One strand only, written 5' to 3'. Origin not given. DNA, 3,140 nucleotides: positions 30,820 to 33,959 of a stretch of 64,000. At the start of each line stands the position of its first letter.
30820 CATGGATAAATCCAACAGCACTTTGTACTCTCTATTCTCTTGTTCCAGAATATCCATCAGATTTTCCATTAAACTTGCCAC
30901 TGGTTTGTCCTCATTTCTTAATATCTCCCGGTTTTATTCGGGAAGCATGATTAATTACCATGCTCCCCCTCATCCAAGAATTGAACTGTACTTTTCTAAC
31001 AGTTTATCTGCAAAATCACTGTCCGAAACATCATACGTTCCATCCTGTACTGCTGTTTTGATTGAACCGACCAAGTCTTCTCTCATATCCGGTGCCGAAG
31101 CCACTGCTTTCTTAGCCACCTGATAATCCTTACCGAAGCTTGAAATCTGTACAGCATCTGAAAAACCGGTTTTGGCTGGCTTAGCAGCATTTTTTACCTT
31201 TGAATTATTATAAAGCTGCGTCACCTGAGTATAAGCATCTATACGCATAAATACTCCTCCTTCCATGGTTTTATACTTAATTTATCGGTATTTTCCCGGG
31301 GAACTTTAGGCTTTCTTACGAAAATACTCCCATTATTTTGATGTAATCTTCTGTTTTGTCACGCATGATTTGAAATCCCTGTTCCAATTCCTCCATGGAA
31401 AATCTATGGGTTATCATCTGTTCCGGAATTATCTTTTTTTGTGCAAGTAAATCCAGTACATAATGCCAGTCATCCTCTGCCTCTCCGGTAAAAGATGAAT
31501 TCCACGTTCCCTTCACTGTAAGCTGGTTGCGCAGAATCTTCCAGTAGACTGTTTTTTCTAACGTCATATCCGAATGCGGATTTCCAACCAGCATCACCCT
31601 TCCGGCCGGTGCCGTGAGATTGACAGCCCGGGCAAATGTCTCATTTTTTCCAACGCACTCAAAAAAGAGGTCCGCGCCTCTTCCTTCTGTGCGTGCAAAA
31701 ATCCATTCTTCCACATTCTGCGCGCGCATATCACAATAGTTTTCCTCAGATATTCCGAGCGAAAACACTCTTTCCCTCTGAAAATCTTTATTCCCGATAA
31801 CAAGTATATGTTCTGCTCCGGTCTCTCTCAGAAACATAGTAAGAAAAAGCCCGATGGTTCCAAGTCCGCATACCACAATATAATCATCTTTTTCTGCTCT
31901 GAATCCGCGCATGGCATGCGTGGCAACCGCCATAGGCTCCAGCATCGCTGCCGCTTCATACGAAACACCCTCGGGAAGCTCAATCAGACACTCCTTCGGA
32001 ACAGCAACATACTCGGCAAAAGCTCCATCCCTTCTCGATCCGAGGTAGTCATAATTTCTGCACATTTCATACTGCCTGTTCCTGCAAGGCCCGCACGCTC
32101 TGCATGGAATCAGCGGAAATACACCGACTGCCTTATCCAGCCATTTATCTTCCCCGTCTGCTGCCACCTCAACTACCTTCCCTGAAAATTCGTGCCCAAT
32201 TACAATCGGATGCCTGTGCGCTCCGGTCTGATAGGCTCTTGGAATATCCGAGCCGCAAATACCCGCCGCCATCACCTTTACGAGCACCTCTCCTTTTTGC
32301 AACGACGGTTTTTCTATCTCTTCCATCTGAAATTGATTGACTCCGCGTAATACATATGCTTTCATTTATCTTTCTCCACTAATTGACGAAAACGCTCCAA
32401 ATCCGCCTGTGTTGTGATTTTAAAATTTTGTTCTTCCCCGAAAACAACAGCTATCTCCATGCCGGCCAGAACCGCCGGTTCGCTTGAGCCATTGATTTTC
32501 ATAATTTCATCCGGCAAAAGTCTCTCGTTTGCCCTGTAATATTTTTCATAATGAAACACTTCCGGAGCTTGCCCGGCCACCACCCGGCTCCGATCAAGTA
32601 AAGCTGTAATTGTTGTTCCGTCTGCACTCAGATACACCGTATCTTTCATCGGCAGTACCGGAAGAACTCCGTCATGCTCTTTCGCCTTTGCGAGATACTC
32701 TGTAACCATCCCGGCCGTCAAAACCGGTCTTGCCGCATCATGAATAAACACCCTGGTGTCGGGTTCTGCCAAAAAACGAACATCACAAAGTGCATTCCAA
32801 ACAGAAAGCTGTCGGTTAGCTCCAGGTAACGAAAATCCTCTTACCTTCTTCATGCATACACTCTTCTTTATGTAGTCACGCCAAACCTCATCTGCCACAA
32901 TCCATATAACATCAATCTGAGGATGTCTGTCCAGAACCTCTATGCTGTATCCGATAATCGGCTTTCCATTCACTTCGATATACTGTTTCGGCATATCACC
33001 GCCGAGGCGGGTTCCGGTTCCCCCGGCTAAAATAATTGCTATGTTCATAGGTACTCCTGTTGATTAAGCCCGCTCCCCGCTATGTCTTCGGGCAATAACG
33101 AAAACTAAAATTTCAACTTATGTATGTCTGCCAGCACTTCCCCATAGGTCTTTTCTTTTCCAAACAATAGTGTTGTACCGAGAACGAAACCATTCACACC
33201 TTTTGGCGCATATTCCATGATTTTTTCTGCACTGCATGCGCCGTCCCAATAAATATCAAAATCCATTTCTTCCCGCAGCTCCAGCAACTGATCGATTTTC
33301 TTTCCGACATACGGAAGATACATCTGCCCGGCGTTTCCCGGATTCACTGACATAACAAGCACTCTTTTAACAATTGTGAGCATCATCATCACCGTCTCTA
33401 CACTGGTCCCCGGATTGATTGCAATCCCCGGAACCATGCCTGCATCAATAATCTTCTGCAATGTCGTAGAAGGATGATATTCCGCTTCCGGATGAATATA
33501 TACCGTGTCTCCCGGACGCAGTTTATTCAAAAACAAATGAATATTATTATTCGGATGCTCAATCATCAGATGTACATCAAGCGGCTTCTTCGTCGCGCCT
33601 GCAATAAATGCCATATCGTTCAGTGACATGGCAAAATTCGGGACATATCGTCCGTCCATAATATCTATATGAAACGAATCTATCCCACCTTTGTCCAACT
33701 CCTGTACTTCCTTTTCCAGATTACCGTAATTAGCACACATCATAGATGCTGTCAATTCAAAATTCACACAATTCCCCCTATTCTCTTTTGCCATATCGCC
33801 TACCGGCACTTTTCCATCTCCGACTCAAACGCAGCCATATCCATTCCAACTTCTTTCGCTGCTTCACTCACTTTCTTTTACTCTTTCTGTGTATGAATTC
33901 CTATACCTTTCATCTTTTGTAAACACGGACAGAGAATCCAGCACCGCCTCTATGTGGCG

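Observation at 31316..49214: Teichoic-acid-type chemistry wired into the flagellar late-gene string, with no export or priming genes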

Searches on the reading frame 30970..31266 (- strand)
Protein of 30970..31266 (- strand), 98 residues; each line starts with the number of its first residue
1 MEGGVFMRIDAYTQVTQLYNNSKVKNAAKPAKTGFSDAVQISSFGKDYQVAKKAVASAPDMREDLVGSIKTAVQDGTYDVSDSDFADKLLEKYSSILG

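Call 5: search_protein_families(library=pfam, proteins=[window:30970-31266:-])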
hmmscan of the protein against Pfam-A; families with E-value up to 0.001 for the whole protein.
window:30970-31266:- (98 aa): 1 family
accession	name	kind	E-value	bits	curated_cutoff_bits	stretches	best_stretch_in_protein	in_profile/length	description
PF04316.19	FlgM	-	1.7e-18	67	25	1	37-91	1-55/55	Anti-sigma-28 factor, FlgM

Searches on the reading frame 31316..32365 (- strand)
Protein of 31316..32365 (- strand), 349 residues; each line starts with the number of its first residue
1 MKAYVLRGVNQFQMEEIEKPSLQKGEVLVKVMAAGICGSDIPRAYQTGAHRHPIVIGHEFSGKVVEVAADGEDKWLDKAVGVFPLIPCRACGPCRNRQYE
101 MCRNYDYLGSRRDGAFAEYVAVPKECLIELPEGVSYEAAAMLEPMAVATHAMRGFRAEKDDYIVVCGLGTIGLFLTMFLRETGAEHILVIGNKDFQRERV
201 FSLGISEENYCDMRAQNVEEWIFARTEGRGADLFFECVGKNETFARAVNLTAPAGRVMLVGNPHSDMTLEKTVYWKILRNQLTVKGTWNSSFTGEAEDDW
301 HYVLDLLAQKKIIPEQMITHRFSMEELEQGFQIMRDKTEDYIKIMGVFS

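Call 5: search_protein_families(library=pfam, proteins=[window:31316-32365:-])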
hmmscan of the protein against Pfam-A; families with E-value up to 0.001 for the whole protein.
window:31316-32365:- (349 aa): 4 families
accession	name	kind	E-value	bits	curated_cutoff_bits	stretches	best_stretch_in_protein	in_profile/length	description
PF08240.17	ADH_N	-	7.8e-24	84.4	23.5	1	24-132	2-104/104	Alcohol dehydrogenase GroES-like domain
PF00107.32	ADH_zinc_N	-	9.1e-19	68.1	31.8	1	171-308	2-128/129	Zinc-binding dehydrogenase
PF16912.11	Glu_dehyd_C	-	1.1e-10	41.8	34.9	1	141-336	6-203/211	Glucose dehydrogenase C-terminus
PF13602.12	ADH_zinc_N_2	-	1.4e-06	29.7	27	1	214-336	10-125/134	Zinc-binding dehydrogenase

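Call 9: search_protein_families(library=ncbifam, max_evalue=0.01, proteins=[window:31316-32365:-])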
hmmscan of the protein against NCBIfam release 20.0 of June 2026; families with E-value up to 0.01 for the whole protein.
window:31316-32365:- (349 aa): 23 families
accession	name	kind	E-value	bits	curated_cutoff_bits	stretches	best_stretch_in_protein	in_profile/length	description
NF007642.0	PRK10309.1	equivalog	1.2e-67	228.6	550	1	1-333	1-332/347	galactitol-1-phosphate 5-dehydrogenase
TIGR00692.1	tdh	equivalog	1.4e-53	182.2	458.35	1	12-336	11-330/340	L-threonine 3-dehydrogenase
NF003808.0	PRK05396.1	equivalog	1.9e-52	178.2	380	1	12-337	13-331/341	L-threonine 3-dehydrogenase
NF041097.1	keto_inos_dh_IolM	equivalog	3.4e-48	164.2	450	1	11-342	39-385/389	scyllo-inosose 3-dehydrogenase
NF007489.0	PRK10083.1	equivalog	7.1e-43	146.9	376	1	1-348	1-337/339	Zn-dependent oxidoreductase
NF007375.0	PRK09880.1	equivalog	2.2e-37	128.6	469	1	11-340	15-336/344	L-idonate 5-dehydrogenase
NF010344.0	PRK13771.1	subfamily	3.3e-34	118.3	349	1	1-339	1-325/334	putative alcohol dehydrogenase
TIGR03989.1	Rxyl_3153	subfamily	2.4e-30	106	440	2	114-336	139-360/370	NDMA-dependent alcohol dehydrogenase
NF041172.1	AcrlCoa_red_Thmprot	equivalog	8.4e-28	97.3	500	1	1-338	1-325/334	acryloyl-CoA reductase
TIGR03201.1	dearomat_had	equivalog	4.4e-27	95.1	338.65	1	11-335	9-337/349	6-hydroxycyclohex-1-ene-1-carbonyl-CoA dehydrogenase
TIGR03451.1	mycoS_dep_FDH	equivalog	4.5e-26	91.5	512.9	1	13-336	15-348/358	S-(hydroxymethyl)mycothiol dehydrogenase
TIGR03366.1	HpnZ_proposed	hypoth_equivalog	4.5e-24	85.2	328.1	1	20-289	1-280/315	putative phosphonate catabolism associated alcohol dehydrogenase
NF047908.1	AldhRedAhr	equivalog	9.5e-23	80.6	470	1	10-341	14-329/335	NADPH-dependent aldehyde reductase Ahr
NF006940.0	PRK09422.1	equivalog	3.7e-22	78.8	344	1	1-314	1-305/338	alcohol dehydrogenase AdhP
TIGR02824.1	quinone_pig3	subfamily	6.2e-22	78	296.8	2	113-337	91-315/325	putative NAD(P)H quinone oxidoreductase, PIG3 family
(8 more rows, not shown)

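Call 58: search_solved_structures(query=window:31316-32365:-, max_evalue=1e-20)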
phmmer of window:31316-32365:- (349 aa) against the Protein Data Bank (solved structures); distinct sequences matched with E-value up to 1e-20: 36.
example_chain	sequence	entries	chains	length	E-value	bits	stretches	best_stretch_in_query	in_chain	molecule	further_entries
4a2c_A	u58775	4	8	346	9.3e-56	192.3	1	23-331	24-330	GALACTITOL-1-PHOSPHATE 5-DEHYDROGENASE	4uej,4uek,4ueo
2dfv_A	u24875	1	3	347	5.8e-37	130.5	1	13-336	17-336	Probable L-threonine 3-dehydrogenase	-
2d8a_A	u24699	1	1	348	5.9e-37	130.5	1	13-336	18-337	Probable L-threonine 3-dehydrogenase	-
4ilk_A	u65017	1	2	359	1e-33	119.8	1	1-336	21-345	Starvation sensing protein rspB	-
3gfb_A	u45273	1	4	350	2.9e-33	118.4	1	13-336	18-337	L-threonine 3-dehydrogenase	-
7y9p_A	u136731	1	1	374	4.6e-33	117.7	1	5-335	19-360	Xylitol dehydrogenase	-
2dq4_A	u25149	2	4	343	7.1e-33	117.1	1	20-333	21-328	L-threonine 3-dehydrogenase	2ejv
1e3j_A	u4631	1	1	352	1.7e-32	115.8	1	5-345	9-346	NADP(H)-DEPENDENT KETOSE REDUCTASE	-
5kia_A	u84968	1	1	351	4.9e-32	114.3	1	13-335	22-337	L-threonine 3-dehydrogenase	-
4ej6_A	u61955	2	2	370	1e-30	110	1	1-327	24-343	Putative zinc-binding dehydrogenase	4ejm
6ie0_A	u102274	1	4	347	1.2e-29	106.4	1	9-338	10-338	(R,R)-butanediol dehydrogenase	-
8wwd_A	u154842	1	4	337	2.6e-27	98.8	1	1-288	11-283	Zinc-containing alcohol dehydrogenase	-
3ftn_A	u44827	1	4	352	6.2e-26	94.3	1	1-345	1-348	NADP-dependent alcohol dehydrogenase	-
4cpd_A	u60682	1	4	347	7.7e-26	93.9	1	1-337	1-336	ALCOHOL DEHYDROGENASE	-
3ip1_A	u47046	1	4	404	1e-25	93.6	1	12-241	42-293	Alcohol dehydrogenase, zinc-containing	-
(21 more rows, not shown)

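Call 86: find_related_loci(query=window:31316-32365:-, collection=metagenome_contigs, flank=10000)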
Query window:31316-32365:- (349 aa) in metagenome_contigs; peptide patterns used: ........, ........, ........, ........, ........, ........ (x = any residue, [..] = any of these).
157 stretches matched a pattern; 50 encode a relative of the query (tblastn E <= 1e-3); 50 distinct loci.
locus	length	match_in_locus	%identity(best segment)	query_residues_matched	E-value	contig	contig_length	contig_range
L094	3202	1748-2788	67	1-347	9e-177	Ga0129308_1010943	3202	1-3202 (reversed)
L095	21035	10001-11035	63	1-345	1e-155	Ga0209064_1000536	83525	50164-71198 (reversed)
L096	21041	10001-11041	65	1-347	1e-155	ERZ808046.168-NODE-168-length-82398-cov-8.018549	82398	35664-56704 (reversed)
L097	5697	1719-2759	65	1-347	1e-155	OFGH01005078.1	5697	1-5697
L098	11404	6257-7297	65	1-347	2e-154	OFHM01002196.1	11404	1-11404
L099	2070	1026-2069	64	1-348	3e-164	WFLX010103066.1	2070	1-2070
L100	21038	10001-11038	62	1-346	2e-152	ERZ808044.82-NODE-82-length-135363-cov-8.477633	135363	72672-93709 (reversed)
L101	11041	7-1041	64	1-345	2e-152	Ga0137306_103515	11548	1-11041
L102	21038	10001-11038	61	1-346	2e-150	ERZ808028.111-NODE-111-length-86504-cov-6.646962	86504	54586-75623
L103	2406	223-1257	63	1-345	6e-160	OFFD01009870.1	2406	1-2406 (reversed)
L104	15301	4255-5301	62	1-349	9e-149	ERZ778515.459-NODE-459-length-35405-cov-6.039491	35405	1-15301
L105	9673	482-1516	62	1-345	1e-147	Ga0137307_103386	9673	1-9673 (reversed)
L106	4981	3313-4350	61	1-346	2e-149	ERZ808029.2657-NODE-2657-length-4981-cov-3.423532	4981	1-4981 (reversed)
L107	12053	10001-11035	60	1-345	4e-146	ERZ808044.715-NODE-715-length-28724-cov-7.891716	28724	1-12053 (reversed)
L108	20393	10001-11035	61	1-345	1e-145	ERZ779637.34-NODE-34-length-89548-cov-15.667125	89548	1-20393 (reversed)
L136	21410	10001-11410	59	1-348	4e-75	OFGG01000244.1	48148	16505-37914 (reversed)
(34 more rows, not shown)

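Call 90: search_protein_families(library=pfam, max_evalue=0.001, proteins=[L104:1080-2588:+, L104:2593-2985:+, L104:2978-3451:+, L104:5550-6368:+, L104:13096-15192:+, L136:7043-8752:+, L136:12751-15387:+, L136:15515-16387:+, L136:16989-19634:+, L100:11261-13729:+])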
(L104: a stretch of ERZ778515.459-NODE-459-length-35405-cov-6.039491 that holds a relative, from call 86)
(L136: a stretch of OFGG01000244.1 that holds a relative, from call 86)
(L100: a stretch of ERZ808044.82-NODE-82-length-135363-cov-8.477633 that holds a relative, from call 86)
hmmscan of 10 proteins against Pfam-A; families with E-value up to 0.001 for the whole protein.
L104:1080-2588:+ (502 aa): 2 families
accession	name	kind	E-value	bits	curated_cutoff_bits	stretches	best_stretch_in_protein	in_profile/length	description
PF07195.17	FliD_C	-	6.3e-31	108.1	25.4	1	226-491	1-236/236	Flagellar hook-associated protein 2 C-terminus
PF02465.23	FliD_N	-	1e-20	74.6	24.8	1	11-107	1-96/97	Flagellar hook-associated protein 2 N-terminus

L104:2593-2985:+ (130 aa): 1 family
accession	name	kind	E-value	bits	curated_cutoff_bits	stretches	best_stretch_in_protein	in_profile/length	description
PF02561.19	FliS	-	2.4e-39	134.6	26.7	1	7-119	1-115/115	Flagellar protein FliS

L104:2978-3451:+ (157 aa): 1 family
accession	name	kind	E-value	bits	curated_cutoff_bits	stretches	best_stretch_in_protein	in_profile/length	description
PF05130.17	FlgN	-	8.6e-09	36.4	30.5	1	5-134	3-135/147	FlgN protein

L104:5550-6368:+ (272 aa): 2 families
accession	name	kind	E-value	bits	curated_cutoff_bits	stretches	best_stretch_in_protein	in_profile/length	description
PF00669.25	Flagellin_N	-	3.4e-41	141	26.6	1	3-140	1-138/139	Bacterial flagellin N-terminal helical region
PF00700.27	Flagellin_C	-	5.2e-26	91.2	23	1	186-271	1-86/86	Bacterial flagellin C-terminal helical region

L104:13096-15192:+ (698 aa): 3 families
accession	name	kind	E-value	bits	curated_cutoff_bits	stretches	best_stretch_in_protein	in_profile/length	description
PF20102.4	DUF6492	-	4.1e-08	33.1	22.9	1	441-621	70-222/291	Family of unknown function (DUF6492)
PF05050.19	Methyltransf_21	-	1.8e-07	31.9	22.7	1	278-314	100-139/173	Methyltransferase FkbM domain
PF00398.26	RrnaAD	-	0.00021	20.9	24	1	211-263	28-79/263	Ribosomal RNA adenine dimethylase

L136:7043-8752:+ (569 aa): 2 families
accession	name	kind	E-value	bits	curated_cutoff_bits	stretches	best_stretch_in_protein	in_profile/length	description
PF09820.16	AAA-ATPase_like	-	2e-44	152.3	26.1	1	7-229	2-201/201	Predicted AAA-ATPase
PF08011.17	PDDEXK_9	-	8.5e-19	67.9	25.5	1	456-563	2-103/105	PD-(D/E)XK nuclease superfamily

L136:12751-15387:+ (878 aa): 1 family
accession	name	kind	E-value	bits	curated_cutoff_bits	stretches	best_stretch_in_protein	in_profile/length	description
PF09586.16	YfhO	-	1.8e-145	486.9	28.5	1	21-830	1-835/835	Bacterial membrane protein YfhO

L136:15515-16387:+ (290 aa): 2 families
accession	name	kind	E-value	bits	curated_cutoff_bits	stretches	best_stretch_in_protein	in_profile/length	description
PF02588.21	YitT_membrane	-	9.7e-50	169.2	24.3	1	17-222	3-204/205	Uncharacterised 5xTM membrane BCR, YitT family COG1284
PF10035.14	DUF2179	-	2.7e-15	56.4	22.8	1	228-282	1-55/55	Uncharacterized protein conserved in bacteria (DUF2179)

L136:16989-19634:+ (881 aa): 1 family
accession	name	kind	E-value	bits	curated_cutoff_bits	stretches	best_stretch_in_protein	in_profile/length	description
PF05569.17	Peptidase_M56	-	4.9e-45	154.4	31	2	196-392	85-296/296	BlaR1 peptidase M56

L100:11261-13729:+ (822 aa): 4 families
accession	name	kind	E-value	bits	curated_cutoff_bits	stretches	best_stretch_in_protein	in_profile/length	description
PF00122.25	E1-E2_ATPase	-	1.6e-46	158.5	28.1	1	321-500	2-181/181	E1-E2 ATPase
PF00702.32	Hydrolase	-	5.9e-28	99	26.4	1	516-727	1-191/191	haloacid dehalogenase-like hydrolase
PF00403.32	HMA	-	5.7e-08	33.5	24.8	1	128-185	3-57/62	Heavy-metal-associated domain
PF08282.18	Hydrolase_3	-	1.2e-06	28.9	20.9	1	704-757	200-253/255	haloacid dehalogenase-like hydrolase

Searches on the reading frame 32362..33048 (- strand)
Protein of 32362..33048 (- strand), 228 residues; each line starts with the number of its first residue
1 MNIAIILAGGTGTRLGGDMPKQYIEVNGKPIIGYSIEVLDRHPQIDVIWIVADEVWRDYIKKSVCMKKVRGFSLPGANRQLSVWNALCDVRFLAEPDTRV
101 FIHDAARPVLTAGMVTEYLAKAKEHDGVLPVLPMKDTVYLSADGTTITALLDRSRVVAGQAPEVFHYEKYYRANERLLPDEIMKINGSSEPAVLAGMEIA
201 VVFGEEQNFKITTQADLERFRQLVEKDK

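Call 5: search_protein_families(library=pfam, proteins=[window:32362-33048:-])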
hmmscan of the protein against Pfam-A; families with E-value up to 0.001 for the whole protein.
window:32362-33048:- (228 aa): 3 families
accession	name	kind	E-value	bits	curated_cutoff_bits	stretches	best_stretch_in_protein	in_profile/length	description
PF01128.25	IspD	-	4.2e-37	128.5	27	1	3-219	2-214/221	2-C-methyl-D-erythritol 4-phosphate cytidylyltransferase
PF12804.13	NTP_transf_3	-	3.1e-09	37.6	27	1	4-54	1-48/160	MobA-like NTP transferase domain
PF00483.29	NTP_transferase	-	0.00016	21.8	21.2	1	4-54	2-55/245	Nucleotidyl transferase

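Call 9: search_protein_families(library=ncbifam, max_evalue=0.01, proteins=[window:32362-33048:-])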
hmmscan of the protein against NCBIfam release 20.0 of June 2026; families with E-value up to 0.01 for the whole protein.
window:32362-33048:- (228 aa): 28 families (the best 25 are shown)
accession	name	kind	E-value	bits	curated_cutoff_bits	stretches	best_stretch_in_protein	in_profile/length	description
TIGR00453.1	ispD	equivalog_domain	1.4e-47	162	181.3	1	3-223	1-218/219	2-C-methyl-D-erythritol 4-phosphate cytidylyltransferase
NF001183.0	PRK00155.1-3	subfamily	2e-36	125.5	166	1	1-226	1-233/237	D-ribitol-5-phosphate cytidylyltransferase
NF006899.0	PRK09382.1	equivalog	3.8e-35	121.8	417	1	4-226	9-222/387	bifunctional 2-C-methyl-D-erythritol 4-phosphate cytidylyltransferase/2-C-methyl-D-erythritol 2,4-cyclodiphosphate synthase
NF001186.0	PRK00155.2-3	equivalog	2.1e-33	115.6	253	1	2-219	5-217/224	2-C-methyl-D-erythritol 4-phosphate cytidylyltransferase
NF009924.0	PRK13385.1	subfamily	7.7e-22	78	342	1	1-218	1-217/230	2-C-methyl-D-erythritol 4-phosphate cytidylyltransferase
NF001457.0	PRK00317.1-3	equivalog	2.7e-08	33.5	164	1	1-62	1-60/200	molybdenum cofactor guanylyltransferase MobA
TIGR01173.1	glmU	equivalog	4.6e-07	29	366.85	1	4-127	3-122/452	bifunctional UDP-N-acetylglucosamine diphosphorylase/glucosamine-1-phosphate N-acetyltransferase GlmU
NF045495.1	AdoCbiPCobY_Meth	equivalog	1.1e-06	28.3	250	1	4-61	3-62/195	adenosylcobinamide-phosphate guanylyltransferase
TIGR00454.1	TIGR00454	hypoth_equivalog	3e-06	27.2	174.7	1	4-52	3-49/183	TIGR00454 family protein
TIGR02665.1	molyb_mobA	equivalog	3.1e-06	27.4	151.85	1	4-63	3-59/186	molybdenum cofactor guanylyltransferase MobA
TIGR01208.1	rmlA_long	equivalog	8.5e-06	24.9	320.25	1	4-68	2-68/353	glucose-1-phosphate thymidylyltransferase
NF010935.0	PRK14355.1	equivalog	1.3e-05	24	718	1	4-133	6-132/459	bifunctional UDP-N-acetylglucosamine diphosphorylase/glucosamine-1-phosphate N-acetyltransferase GlmU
NF010936.0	PRK14356.1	equivalog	2.6e-05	23.3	666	1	3-126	7-127/456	bifunctional UDP-N-acetylglucosamine diphosphorylase/glucosamine-1-phosphate N-acetyltransferase GlmU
NF041135.1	IPPtranDIPPsyn_Thcocales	equivalog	6.9e-05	22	580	1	4-65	3-62/419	bifunctional L-myo-inositol-1-phosphate cytidylyltransferase/CDP-L-myo-inositol myo-inositolphosphotransferase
NF011056.0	PRK14489.1-1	equivalog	0.00011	21.4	379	1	4-57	8-59/363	bifunctional molybdenum cofactor guanylyltransferase MobA/molybdopterin-guanine dinucleotide biosynthesis adaptor protein MobB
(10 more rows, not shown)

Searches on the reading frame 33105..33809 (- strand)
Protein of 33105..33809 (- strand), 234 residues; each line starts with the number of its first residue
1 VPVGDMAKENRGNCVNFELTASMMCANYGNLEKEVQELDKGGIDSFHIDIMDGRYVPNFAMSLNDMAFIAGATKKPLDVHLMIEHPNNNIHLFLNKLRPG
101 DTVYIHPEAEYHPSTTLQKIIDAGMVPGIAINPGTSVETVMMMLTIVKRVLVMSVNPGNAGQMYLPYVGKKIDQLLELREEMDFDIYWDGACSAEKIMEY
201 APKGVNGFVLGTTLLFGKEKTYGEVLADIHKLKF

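Call 5: search_protein_families(library=pfam, proteins=[window:33105-33809:-])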
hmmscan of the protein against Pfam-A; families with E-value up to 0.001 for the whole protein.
window:33105-33809:- (234 aa): 1 family
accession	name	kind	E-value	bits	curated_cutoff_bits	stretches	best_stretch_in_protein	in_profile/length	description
PF00834.25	Ribul_P_3_epim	-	1.1e-46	159.2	21.1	1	19-214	2-197/198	Ribulose-phosphate 3 epimerase family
